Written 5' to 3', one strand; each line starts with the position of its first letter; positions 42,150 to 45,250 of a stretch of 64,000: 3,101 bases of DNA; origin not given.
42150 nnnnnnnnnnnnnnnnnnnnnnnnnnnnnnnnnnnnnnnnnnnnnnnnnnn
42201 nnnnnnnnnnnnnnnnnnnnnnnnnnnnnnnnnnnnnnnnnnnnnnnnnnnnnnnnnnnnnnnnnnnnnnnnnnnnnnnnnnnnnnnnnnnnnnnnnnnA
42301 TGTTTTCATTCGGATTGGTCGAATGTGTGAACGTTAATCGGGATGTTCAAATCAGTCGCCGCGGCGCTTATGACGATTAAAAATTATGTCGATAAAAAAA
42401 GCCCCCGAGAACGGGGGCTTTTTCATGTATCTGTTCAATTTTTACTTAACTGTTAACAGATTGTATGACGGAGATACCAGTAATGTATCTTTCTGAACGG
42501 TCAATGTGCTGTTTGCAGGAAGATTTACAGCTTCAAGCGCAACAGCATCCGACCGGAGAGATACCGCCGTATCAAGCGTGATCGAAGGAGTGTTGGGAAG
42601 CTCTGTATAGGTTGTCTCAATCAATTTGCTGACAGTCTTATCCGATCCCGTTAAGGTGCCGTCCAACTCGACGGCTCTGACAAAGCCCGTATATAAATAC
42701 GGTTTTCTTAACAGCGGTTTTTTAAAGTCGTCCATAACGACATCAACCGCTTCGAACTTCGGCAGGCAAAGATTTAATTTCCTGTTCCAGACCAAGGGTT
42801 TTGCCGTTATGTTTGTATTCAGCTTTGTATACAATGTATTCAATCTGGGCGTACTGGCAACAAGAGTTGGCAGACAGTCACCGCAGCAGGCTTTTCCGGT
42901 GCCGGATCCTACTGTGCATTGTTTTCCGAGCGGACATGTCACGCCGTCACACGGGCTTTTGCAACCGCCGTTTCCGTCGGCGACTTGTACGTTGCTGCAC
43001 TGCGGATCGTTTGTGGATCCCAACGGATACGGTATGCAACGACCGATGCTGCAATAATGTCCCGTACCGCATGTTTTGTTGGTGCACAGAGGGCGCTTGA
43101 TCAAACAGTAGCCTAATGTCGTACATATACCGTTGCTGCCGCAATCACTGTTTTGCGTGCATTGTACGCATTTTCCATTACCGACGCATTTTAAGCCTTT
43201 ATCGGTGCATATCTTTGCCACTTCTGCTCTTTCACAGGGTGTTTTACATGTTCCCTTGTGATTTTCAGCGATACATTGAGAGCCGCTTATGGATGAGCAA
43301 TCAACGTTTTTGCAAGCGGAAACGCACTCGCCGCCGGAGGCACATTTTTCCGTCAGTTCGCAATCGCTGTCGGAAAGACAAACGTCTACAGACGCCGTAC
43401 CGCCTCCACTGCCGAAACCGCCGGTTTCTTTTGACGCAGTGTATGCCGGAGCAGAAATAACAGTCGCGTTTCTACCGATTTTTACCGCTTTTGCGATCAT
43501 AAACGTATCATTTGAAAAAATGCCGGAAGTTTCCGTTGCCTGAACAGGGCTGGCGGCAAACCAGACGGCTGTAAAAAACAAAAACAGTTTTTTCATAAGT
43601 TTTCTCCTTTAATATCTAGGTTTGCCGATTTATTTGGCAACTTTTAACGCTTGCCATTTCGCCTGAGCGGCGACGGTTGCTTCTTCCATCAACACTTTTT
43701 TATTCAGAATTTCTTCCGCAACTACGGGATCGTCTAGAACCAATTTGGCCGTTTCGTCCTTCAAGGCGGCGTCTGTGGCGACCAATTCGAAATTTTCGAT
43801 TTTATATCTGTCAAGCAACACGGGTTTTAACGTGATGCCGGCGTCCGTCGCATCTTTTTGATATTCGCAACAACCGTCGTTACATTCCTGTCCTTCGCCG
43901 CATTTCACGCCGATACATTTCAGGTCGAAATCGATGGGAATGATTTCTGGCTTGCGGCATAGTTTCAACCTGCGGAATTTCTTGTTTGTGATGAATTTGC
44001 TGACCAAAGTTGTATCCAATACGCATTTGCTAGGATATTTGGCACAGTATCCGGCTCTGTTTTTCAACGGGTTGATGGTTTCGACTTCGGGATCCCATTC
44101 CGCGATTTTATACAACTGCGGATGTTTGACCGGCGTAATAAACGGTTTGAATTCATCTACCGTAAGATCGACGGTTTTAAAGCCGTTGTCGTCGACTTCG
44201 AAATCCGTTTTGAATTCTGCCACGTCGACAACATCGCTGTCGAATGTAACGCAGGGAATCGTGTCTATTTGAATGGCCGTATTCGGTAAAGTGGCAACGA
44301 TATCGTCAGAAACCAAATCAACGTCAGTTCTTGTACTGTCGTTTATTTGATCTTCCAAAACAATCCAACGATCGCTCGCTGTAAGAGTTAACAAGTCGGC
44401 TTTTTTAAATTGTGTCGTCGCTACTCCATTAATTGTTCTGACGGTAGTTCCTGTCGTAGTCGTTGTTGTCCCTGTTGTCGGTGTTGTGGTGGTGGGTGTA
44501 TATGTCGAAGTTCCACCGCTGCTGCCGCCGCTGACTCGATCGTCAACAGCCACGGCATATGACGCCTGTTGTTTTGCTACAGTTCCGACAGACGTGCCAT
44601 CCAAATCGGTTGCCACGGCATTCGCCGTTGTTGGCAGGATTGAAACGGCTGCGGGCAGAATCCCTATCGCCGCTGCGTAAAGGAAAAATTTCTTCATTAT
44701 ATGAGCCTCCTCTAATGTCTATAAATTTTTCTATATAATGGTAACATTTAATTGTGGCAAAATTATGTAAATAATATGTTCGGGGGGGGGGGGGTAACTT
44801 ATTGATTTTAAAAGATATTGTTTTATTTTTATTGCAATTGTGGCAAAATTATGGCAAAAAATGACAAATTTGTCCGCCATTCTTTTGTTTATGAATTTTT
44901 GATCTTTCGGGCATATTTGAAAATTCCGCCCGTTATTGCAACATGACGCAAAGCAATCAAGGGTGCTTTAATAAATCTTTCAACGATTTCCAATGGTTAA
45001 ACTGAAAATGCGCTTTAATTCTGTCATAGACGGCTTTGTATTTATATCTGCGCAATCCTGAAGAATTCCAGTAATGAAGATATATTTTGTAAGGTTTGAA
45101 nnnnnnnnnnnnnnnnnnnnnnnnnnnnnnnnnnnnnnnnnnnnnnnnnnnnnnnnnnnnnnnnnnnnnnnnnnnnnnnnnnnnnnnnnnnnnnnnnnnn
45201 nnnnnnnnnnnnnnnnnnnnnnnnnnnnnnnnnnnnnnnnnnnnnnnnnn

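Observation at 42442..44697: Two secreted paralogs share shuffled non-Cys motifs in addition to Cys-rich modules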

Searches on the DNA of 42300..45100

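Call 87: search_rna_families(source=window, start=42300, end=45100, threshold=evalue, max_evalue=1)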
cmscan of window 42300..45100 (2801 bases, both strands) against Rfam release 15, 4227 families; matches with E-value up to 1: 9.
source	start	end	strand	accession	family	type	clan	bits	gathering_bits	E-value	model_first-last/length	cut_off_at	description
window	42392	42492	-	RF01859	Phe_leader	Cis-reg; leader;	-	34.8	55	0.0022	1-125/125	no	Phenylalanine leader peptide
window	42372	42427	+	RF01859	Phe_leader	Cis-reg; leader;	-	27.4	55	0.098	1-125/125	no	Phenylalanine leader peptide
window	42385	42487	-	RF00121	MicC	Gene; sRNA;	-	27.3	90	0.32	1-123/123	no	MicC RNA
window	42388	42503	-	RF02969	DUF3800-I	Gene; sRNA;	-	25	44.2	0.69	1-115/115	no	DUF3800-I RNA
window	42378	42457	-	RF01770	rimP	Cis-reg; leader;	-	23.8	47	0.71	1-102/102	no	Gammaprotebacteria rimP leader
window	42393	42486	-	RF00514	His_leader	Cis-reg; leader;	-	23.1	49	0.81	1-126/126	no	Histidine operon leader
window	42390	42444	-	RF02054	STnc420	Gene; sRNA;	-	22.6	70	0.3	1-58/58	no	Salmonella enterica sRNA STnc420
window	42393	42443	-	RF00106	RNAI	Gene; antisense;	-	22.1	47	0.4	1-102/102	no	RNAI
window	42398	42484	-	RF01822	RsaJ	Gene; sRNA;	-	19.4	100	0.12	1-287/287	no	RNA Staph. aureus A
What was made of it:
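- On Known cis-regulatory RNA in the leader: Sub-threshold hits fall only on the terminator (call 87).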
